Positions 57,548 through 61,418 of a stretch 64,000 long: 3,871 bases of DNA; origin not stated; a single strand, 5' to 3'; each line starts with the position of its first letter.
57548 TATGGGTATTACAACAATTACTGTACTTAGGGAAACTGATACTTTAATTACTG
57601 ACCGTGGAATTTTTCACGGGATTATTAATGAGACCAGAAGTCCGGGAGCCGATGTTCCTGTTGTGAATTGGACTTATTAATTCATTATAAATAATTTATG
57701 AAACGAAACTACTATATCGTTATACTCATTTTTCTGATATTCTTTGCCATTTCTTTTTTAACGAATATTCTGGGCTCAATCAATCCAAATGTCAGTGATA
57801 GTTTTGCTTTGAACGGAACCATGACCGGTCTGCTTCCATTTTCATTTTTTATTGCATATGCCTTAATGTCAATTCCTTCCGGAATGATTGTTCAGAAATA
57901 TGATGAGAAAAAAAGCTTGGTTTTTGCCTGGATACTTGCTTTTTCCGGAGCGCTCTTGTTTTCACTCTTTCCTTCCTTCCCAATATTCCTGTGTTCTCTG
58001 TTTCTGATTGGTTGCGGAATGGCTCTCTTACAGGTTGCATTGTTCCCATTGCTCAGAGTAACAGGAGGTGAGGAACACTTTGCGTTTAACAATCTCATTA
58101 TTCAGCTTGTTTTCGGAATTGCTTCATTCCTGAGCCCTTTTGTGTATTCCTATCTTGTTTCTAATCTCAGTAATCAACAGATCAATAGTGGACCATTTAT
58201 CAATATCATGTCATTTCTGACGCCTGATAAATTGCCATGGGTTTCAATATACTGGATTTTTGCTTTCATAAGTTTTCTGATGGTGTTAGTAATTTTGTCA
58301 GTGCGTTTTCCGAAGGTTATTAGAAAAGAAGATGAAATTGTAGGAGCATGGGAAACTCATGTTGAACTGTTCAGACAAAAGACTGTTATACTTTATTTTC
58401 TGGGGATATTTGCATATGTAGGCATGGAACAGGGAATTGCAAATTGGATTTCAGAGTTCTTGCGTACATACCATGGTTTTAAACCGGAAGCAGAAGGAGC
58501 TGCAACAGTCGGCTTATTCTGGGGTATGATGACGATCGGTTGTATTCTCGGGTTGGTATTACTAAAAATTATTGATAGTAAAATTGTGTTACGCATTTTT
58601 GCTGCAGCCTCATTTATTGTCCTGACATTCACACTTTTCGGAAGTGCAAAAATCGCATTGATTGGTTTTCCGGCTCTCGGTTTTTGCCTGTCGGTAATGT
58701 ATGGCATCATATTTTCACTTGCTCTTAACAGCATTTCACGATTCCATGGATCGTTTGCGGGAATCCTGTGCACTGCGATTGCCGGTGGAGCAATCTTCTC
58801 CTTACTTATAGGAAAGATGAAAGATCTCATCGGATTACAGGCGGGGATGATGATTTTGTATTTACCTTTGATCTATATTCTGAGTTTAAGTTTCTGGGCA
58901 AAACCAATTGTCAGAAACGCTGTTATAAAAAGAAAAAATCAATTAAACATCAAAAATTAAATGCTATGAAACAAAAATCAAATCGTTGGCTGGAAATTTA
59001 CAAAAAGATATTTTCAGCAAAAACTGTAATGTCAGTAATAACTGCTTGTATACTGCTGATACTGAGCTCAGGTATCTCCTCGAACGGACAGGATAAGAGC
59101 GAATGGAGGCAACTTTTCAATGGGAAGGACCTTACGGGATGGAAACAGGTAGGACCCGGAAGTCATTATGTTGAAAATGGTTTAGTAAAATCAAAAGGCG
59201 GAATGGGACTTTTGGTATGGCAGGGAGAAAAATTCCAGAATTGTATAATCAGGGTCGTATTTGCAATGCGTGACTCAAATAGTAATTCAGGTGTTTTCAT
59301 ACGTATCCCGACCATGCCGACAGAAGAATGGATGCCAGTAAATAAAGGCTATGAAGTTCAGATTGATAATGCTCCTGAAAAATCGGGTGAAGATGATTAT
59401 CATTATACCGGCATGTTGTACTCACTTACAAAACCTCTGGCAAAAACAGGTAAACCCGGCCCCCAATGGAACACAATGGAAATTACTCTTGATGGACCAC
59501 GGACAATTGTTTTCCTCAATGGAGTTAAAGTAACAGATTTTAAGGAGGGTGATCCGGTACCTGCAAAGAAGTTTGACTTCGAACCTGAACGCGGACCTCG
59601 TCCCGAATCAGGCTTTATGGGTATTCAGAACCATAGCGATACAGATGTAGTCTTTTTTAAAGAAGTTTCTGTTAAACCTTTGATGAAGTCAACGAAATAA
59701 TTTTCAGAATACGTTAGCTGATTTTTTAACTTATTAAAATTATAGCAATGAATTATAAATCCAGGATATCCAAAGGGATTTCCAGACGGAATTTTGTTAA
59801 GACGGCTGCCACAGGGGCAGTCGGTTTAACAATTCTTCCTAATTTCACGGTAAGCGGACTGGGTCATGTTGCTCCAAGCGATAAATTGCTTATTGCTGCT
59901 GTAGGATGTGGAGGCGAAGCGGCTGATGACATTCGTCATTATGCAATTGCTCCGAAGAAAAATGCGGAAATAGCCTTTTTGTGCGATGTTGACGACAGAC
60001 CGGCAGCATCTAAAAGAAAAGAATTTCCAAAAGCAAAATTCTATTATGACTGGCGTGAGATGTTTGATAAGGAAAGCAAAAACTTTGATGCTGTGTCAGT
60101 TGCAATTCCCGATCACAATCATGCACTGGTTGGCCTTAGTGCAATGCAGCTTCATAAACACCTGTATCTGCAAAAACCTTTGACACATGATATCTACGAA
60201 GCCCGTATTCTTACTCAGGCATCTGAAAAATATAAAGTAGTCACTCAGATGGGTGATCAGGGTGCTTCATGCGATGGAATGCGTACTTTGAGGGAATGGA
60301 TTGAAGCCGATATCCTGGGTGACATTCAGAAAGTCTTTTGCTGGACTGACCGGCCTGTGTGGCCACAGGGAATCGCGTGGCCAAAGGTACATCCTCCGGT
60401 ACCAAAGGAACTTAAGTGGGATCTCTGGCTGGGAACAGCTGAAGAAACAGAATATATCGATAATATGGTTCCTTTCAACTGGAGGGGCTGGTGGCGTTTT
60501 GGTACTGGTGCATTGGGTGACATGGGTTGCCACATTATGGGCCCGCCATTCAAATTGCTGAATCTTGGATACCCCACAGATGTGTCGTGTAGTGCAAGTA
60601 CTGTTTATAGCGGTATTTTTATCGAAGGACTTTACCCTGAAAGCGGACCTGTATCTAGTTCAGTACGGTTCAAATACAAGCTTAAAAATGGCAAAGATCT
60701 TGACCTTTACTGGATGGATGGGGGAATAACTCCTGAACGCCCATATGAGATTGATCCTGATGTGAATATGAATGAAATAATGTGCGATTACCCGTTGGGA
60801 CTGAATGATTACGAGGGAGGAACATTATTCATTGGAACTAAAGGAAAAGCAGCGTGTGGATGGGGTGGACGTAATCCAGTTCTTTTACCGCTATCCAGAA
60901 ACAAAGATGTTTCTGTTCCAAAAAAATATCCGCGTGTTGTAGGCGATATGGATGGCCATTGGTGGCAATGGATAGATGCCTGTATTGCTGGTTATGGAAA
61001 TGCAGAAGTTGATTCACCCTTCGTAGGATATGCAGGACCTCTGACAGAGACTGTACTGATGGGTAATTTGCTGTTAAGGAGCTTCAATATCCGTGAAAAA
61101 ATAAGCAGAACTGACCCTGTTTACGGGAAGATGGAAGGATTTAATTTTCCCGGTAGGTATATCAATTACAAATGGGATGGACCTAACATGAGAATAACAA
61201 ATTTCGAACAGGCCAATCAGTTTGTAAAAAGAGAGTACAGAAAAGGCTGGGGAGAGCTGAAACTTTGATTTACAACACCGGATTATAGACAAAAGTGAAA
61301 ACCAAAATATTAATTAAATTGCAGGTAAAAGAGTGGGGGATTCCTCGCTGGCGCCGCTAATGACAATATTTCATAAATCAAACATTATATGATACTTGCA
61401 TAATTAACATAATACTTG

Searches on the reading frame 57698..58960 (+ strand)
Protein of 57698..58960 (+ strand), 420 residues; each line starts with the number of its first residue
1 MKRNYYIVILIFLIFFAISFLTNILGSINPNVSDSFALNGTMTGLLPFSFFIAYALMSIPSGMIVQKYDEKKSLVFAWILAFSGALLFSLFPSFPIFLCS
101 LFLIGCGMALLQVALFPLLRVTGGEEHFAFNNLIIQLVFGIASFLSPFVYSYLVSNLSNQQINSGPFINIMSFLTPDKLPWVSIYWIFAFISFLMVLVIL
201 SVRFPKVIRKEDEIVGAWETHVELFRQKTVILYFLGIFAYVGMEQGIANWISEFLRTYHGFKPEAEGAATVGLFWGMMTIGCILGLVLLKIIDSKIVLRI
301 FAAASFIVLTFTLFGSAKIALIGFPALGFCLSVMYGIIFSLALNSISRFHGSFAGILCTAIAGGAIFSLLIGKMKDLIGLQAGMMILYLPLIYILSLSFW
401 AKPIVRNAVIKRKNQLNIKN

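Call 58: search_protein_families(library=pfam, proteins=[window:57698-58960:+], max_evalue=0.00001)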
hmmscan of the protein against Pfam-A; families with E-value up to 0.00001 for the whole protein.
window:57698-58960:+ (420 aa): 1 family
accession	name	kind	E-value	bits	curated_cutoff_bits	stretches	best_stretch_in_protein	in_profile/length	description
PF07690.21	MFS_1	-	1.2e-25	90.6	33.4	1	11-367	1-345/347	Major Facilitator Superfamily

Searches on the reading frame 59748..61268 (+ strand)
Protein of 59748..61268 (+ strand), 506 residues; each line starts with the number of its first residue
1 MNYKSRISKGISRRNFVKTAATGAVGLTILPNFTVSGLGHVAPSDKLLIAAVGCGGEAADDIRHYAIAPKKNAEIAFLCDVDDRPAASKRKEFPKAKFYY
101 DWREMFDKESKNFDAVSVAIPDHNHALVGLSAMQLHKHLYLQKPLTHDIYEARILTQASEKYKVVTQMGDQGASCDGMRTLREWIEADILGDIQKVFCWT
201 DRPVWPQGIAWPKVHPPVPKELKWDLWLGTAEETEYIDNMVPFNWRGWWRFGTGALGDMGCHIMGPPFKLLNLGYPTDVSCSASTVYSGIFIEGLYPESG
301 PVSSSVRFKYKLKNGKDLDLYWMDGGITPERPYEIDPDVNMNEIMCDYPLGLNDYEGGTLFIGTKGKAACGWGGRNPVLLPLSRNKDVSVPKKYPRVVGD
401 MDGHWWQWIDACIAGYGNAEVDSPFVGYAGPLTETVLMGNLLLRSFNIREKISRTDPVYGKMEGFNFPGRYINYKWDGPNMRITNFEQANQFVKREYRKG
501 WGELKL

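Call 58: search_protein_families(library=pfam, proteins=[window:59748-61268:+], max_evalue=0.00001)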
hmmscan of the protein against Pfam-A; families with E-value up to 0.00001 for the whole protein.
window:59748-61268:+ (506 aa): 2 families
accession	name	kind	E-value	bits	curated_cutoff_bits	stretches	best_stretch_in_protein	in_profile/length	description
PF01408.29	GFO_IDH_MocA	-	8.6e-13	49.5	24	1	49-169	3-119/120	Oxidoreductase family, NAD-binding Rossmann fold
PF19051.5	GFO_IDH_MocA_C2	-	9.3e-11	42.2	23.3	1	216-271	46-101/254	Oxidoreductase family, C-terminal alpha/beta domain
